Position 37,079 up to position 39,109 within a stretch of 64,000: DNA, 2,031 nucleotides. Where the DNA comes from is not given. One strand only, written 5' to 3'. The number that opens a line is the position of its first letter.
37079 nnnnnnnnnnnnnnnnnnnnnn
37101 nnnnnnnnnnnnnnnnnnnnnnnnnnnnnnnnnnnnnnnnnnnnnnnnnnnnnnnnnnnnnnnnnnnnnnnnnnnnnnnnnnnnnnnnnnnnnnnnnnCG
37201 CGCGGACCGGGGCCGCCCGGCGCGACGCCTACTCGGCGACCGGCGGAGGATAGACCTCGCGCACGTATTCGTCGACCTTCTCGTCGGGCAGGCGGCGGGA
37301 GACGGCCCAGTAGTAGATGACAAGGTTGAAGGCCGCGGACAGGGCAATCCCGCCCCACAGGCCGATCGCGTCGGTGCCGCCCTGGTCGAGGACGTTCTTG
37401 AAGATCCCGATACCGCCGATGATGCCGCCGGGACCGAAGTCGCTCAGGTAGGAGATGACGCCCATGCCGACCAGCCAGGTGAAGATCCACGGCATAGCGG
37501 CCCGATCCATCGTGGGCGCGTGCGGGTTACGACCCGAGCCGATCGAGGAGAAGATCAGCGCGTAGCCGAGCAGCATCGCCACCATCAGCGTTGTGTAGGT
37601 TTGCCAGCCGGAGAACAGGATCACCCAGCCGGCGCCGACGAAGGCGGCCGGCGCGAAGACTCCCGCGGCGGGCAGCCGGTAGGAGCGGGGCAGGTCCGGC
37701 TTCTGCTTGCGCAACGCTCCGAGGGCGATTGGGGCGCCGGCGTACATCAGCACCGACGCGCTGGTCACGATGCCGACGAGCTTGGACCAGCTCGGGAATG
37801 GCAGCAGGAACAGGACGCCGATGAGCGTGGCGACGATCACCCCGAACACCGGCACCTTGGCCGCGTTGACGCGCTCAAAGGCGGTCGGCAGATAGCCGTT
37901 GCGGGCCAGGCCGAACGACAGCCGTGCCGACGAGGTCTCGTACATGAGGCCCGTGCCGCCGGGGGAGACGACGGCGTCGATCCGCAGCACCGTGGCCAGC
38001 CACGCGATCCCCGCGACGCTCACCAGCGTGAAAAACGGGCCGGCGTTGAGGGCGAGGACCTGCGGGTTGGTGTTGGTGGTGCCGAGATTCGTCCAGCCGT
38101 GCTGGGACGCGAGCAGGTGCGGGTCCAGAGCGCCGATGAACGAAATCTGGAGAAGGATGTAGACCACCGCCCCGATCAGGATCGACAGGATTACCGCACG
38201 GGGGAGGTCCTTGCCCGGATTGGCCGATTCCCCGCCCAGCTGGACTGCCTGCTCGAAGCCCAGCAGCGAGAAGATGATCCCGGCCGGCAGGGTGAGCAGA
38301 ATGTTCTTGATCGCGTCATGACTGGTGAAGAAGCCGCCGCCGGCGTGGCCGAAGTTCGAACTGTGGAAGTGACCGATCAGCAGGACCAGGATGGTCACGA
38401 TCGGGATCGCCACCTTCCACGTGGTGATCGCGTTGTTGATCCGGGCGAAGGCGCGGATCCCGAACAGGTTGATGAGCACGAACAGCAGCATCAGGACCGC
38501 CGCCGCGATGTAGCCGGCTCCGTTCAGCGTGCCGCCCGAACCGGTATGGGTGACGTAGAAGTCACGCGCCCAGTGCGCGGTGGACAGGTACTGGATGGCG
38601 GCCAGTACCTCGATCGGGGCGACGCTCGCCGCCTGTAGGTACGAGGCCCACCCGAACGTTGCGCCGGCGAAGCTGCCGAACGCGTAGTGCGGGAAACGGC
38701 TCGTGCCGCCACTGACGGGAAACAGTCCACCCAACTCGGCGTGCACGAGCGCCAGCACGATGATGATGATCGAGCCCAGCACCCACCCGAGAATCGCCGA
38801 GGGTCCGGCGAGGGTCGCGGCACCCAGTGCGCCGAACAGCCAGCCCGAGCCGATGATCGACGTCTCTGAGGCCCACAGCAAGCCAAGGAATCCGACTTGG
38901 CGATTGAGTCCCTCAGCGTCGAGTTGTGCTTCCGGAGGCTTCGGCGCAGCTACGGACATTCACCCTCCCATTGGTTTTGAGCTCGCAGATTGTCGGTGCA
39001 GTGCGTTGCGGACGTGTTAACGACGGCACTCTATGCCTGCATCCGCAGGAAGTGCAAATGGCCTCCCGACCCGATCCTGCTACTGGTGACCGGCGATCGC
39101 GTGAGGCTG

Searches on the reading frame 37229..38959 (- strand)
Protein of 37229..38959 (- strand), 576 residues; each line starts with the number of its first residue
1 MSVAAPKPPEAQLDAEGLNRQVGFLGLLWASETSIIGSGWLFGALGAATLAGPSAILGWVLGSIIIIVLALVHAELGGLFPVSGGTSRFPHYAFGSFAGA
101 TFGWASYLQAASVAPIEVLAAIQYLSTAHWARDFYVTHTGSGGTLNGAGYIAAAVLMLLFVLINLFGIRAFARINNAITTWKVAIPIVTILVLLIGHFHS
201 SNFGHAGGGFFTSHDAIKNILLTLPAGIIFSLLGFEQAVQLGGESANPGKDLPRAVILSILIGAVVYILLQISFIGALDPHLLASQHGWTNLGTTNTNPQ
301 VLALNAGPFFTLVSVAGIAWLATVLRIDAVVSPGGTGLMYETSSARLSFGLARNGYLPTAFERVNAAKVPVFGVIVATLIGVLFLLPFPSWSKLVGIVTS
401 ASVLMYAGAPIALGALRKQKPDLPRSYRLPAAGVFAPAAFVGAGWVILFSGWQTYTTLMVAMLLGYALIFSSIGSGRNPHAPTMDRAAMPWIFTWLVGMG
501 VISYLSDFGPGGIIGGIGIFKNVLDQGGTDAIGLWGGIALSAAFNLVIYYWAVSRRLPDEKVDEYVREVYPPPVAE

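Call 45: search_protein_families(library=ncbifam, proteins=[window:37229-38959:-], max_evalue=0.00001)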
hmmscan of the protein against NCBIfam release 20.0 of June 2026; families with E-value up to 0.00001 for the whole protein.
window:37229-38959:- (576 aa): 22 families
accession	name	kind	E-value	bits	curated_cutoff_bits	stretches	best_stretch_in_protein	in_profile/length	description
TIGR00909.1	2A0306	subfamily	3.8e-39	134.8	556.8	1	18-470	1-427/429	amino acid transporter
NF053761.1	BrChAATpBcaP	equivalog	9.4e-30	104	690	1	15-470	17-449/460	branched-chain amino acid transporter BcaP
TIGR00905.1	2A0302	subfamily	2.7e-23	82.5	409.05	1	21-468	8-431/473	basic amino acid/polyamine antiporter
TIGR00911.1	2A0308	subfamily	2.5e-22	79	701.8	1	14-460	40-458/505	L-type amino acid transporter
TIGR00913.1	2A0310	subfamily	7.7e-22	77.7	578.7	1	35-384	17-353/480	amino acid permease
TIGR00908.1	2A0305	equivalog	5.8e-18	65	381.75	1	28-470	14-423/442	ethanolamine permease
NF008245.0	PRK11021.1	equivalog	2.7e-17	62.9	284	1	32-382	18-328/419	L-methionine/branched-chain amino acid transporter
NF007929.0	PRK10644.1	equivalog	5.6e-15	55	574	1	20-405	8-360/445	arginine/agmatine antiporter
NF007594.0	PRK10238.1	equivalog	2.1e-14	53.3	848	1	32-432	24-399/456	aromatic amino acid transporter AroP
NF008466.1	PRK11357.1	equivalog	5e-14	52.1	800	1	14-443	2-402/446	fructoselysine/psicoselysine transporter FrlA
TIGR03810.1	arg_ornith_anti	equivalog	1.3e-12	47.1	591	1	32-387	13-344/468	arginine-ornithine antiporter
NF007938.0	PRK10655.1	equivalog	5.3e-12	45.7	409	1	27-467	13-422/438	putrescine-ornithine antiporter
TIGR01773.1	GABAperm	equivalog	1.9e-11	43.4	678.1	1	32-383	24-347/452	GABA permease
NF053774.1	TmaoPremMsil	equivalog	1.6e-10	40.3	690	1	19-455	2-445/520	trimethylamine N-oxide permease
TIGR00906.1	2A0303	subfamily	1.8e-10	39.9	681.7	1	17-274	28-304/602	cationic amino acid transport permease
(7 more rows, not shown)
